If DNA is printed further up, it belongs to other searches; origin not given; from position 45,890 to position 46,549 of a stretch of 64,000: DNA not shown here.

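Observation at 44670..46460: Accessory insertion splitting the usually adjacent secA-prfB pair: RhuM-family gene plus GC-richer ORFan, flanked by inverted repeats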

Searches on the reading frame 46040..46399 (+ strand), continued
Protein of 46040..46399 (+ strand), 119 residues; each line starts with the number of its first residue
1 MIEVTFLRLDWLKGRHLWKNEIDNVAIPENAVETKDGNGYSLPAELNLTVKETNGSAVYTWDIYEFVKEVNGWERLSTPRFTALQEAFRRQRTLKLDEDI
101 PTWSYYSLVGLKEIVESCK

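Call 49: search_protein_families(library=phrogs, proteins=[window:46040-46399:+, P0040, P0055, P0009], max_evalue=0.1)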
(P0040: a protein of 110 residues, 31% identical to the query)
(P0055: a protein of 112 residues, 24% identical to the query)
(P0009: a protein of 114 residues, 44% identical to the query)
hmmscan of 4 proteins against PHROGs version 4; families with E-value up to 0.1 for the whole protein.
window:46040-46399:+ (119 aa): 0 families

P0040 (110 aa): 1 family
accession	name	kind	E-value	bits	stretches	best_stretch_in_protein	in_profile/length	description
phrog_24987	-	unknown function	0.023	15.7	1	16-59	114-159/170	-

P0055 (112 aa): 0 families

P0009 (114 aa): 0 families

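Call 51: find_encoding_contigs(protein=P0003, flank=8000, max_places=8)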
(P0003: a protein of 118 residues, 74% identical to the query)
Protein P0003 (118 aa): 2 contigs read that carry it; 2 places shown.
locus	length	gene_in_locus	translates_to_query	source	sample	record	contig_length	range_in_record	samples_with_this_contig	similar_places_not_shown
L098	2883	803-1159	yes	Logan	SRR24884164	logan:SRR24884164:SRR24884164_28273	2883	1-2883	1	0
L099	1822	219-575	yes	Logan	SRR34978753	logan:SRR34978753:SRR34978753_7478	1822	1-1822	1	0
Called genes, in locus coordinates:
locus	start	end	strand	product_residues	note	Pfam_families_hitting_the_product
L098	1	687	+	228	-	?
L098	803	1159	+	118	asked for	-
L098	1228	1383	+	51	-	-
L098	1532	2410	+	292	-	PF03462:PCRF, PF00472:RF-1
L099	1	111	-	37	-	?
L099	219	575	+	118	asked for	-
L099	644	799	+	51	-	-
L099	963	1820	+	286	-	?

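Call 53: fold_search(model_id=the predicted structure, library=viral)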
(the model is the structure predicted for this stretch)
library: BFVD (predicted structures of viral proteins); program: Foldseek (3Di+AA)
matches with E <= 10: 725; with E <= 0.001: 0
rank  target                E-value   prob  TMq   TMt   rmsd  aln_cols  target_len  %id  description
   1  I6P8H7                9.1e-02  0.57  0.35  0.38   8.7       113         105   13  (no name in the UniProt tables at hand)
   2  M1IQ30                1.5e-01  0.07  0.14  0.13  16.0       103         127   14  Uncharacterized protein [Bacillus phage Curly]
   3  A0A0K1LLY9            2.2e-01  0.11  0.24  0.10  11.4       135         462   13  SsDNA-annealing protein [Caulobacter phage Sansa]
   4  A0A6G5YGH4            2.4e-01  0.14  0.14  0.17  14.7        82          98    6  (no name in the UniProt tables at hand)
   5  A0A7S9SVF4            3.2e-01  0.63  0.32  0.35   4.8        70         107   10  (no name in the UniProt tables at hand)
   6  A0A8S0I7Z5            3.2e-01  0.21  0.25  0.15   9.4        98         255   14  (no name in the UniProt tables at hand)
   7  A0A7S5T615            3.2e-01  0.14  0.21  0.11  15.1       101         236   22  (no name in the UniProt tables at hand)
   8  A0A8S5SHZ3            3.2e-01  0.04  0.13  0.06  13.0        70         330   16  Uncharacterized protein [Siphoviridae sp. ctBCr48]
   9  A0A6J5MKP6            3.8e-01  0.20  0.18  0.22   8.4        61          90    6  Uncharacterized protein [uncultured Caudovirales phage]
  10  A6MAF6                3.8e-01  0.13  0.23  0.17   7.5        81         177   11  Gp091 [Lactococcus phage KSY1]
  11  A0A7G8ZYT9            4.3e-01  0.13  0.21  0.29   6.9        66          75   15  Uncharacterized protein [Enterococcus phage iF6]
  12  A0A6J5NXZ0            4.3e-01  0.09  0.15  0.06  14.8        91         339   10  Uncharacterized protein [uncultured Caudovirales phage]
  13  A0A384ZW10            4.3e-01  0.06  0.17  0.09  15.6       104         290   12  Uncharacterized protein [Dickeya phage vB_DsoM_JA13]
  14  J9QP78                4.6e-01  0.11  0.14  0.06  13.5        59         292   20  Uncharacterized protein [Listeria phage P70]
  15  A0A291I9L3            4.9e-01  0.21  0.23  0.15  12.8       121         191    5  Uncharacterized protein [Lactobacillus phage LpeD]
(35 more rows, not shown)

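Call 57: search_protein_families(library=pfam, proteins=[L009:72-1016:+], max_evalue=0.001)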
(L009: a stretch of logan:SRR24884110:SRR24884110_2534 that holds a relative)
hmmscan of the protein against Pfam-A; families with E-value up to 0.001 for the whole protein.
L009:72-1016:+ (314 aa): 3 families
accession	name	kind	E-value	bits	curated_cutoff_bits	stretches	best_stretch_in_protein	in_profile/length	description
PF00589.27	Phage_integrase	-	7.2e-27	94.7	27.1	1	139-304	27-171/172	Phage integrase family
PF14659.12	Phage_int_SAM_3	-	6.4e-10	39.6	22.6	1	17-72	2-57/58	Phage integrase, N-terminal SAM-like domain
PF22022.2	Phage_int_M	-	0.00032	21.3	27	1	17-98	1-82/96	Phage integrase central domain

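Call 63: find_encoding_contigs(protein=P0068, flank=7000, max_places=3)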
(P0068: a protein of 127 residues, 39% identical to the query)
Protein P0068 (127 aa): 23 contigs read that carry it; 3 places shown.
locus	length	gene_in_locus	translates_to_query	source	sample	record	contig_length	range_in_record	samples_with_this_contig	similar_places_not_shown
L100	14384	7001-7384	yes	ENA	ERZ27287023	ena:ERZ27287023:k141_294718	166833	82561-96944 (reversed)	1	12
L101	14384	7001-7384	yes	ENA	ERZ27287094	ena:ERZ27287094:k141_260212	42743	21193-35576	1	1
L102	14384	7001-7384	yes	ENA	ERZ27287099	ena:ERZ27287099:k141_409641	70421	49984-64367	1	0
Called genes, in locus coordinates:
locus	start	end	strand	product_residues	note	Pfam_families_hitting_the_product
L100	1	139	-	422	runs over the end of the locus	PF13167:GTP-bdg_N, PF16360:GTP-bdg_M, PF01926:MMR_HSR1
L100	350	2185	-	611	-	-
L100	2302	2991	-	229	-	PF04542:Sigma70_r2, PF04545:Sigma70_r4, PF01381:HTH_3 (weak)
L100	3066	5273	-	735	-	PF00403:HMA, PF00122:E1-E2_ATPase, PF00702:Hydrolase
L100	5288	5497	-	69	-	PF00403:HMA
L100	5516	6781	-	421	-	PF07690:MFS_1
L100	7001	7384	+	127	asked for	-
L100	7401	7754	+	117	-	-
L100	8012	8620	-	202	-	PF01131:Topoisom_bac, PF01396:Zn_ribbon_Top1, PF13408:Zn_ribbon_recom (faint)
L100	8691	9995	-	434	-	PF01751:Toprim, PF01131:Topoisom_bac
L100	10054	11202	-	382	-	PF07454:SpoIIP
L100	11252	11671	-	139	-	PF05103:DivIVA (weak)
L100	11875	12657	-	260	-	-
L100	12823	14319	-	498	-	PF09479:Flg_new (weak)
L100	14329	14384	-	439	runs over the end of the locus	-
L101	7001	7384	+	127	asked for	-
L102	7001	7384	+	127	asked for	-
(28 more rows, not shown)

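Call 64: find_encoding_contigs(protein=P0061, flank=7000, max_places=2)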
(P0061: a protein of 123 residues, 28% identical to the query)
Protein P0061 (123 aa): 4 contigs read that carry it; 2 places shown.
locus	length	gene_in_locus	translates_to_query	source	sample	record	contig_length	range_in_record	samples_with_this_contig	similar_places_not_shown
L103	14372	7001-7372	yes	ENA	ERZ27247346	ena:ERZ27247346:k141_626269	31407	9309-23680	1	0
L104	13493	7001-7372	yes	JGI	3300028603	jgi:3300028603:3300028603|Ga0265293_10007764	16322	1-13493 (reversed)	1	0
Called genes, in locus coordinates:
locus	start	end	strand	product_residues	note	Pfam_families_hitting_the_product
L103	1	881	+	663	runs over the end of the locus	PF24898:GGDEF_GdpP, PF01368:DHH, PF02272:DHHA1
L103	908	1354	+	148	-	PF01281:Ribosomal_L9_N, PF03948:Ribosomal_L9_C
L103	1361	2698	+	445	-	PF00772:DnaB, PF13481:AAA_25, PF03796:DnaB_C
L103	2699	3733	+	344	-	PF01171:ATP_bind_3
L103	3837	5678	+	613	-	PF06480:FtsH_ext, PF00004:AAA, PF17862:AAA_lid_3, PF01434:Peptidase_M41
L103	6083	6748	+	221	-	PF00005:ABC_tran, PF02463:SMC_N (faint)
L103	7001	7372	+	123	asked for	-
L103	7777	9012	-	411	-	PF00579:tRNA-synt_1b, PF22421:SYY_C-terminal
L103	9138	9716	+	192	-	PF09419:PGP_phosphatase (faint), PF13419:HAD_2 (faint), PF00702:Hydrolase, PF13242:Hydrolase_like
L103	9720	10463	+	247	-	PF01478:Peptidase_A24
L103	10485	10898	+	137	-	-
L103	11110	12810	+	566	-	PF00501:AMP-binding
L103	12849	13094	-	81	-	PF07875:Coat_F (weak)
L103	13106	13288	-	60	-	-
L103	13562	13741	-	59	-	PF03862:SpoVAC_SpoVAEB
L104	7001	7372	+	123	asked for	-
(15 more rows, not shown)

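Call 65: find_encoding_contigs(protein=P0054, flank=7000, max_places=2)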
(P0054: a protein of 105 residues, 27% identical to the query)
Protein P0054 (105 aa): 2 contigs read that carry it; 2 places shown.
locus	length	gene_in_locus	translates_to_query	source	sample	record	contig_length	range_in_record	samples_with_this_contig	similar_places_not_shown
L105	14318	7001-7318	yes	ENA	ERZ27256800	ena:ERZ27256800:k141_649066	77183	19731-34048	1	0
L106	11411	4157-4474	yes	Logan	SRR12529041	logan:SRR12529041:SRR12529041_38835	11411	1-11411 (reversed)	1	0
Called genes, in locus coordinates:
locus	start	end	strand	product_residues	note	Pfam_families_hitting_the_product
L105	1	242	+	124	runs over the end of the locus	PF01219:DAGK_prokar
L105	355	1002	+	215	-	PF10502:Peptidase_S26, PF01643:Acyl-ACP_TE (weak)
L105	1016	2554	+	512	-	PF03796:DnaB_C (faint)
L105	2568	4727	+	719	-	-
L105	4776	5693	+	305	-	PF03143:GTP_EFTU_D3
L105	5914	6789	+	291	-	-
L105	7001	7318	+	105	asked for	-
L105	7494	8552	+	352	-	PF02661:Fic, PF13412:HTH_24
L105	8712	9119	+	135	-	PF12844:HTH_19, PF01381:HTH_3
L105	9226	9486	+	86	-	PF12116:SpoIIID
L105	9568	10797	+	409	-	PF01136:Peptidase_U32, PF16325:Peptidase_U32_C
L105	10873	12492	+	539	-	-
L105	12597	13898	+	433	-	PF00342:PGI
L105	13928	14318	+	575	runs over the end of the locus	PF07833:Cu_amine_oxidN1 (weak), PF00704:Glyco_hydro_18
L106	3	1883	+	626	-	?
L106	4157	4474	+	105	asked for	-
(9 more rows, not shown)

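Call 67: search_solved_structures(query=A2, max_evalue=1)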
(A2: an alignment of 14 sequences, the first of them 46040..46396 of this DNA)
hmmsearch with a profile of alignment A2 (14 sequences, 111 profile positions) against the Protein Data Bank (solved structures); distinct sequences matched with E-value up to 1: 7.
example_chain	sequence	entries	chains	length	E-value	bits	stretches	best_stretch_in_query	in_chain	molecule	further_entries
6czj_A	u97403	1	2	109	0.28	14.3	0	33-59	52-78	b10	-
9uiq_D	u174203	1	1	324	0.34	14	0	42-103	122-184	Replication factor C subunit 4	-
8rw9_E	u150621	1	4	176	0.34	14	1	21-65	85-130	S-layer protein sap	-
8rwf_A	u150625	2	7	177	0.34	14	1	22-65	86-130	S-layer protein sap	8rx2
7z6h_D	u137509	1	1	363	0.47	13.6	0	42-103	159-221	Replication factor C subunit 4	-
8ui7_D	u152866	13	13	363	0.47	13.6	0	42-103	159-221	Replication factor C subunit 4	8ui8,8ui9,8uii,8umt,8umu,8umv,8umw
6vvo_D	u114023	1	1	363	0.47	13.6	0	42-103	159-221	Replication factor C subunit 4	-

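Call 86: find_encoding_contigs(protein=P0004, flank=5000, max_places=10)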
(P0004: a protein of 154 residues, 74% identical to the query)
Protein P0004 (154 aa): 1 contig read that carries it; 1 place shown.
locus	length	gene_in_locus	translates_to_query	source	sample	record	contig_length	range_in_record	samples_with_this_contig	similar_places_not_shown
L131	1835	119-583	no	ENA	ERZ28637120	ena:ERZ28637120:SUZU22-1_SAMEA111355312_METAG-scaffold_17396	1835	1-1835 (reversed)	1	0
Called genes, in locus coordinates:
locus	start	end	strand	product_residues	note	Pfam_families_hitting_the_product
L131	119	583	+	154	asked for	-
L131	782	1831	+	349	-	PF03462:PCRF, PF00472:RF-1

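Call 87: find_encoding_contigs(protein=P0005, flank=5000, max_places=10)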
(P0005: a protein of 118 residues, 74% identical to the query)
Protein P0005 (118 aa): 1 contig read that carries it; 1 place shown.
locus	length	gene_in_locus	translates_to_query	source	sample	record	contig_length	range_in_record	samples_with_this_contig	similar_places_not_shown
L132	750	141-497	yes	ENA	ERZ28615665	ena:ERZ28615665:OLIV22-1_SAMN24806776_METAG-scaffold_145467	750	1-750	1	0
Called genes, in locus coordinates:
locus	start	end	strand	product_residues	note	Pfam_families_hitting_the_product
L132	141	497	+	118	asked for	-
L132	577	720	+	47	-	-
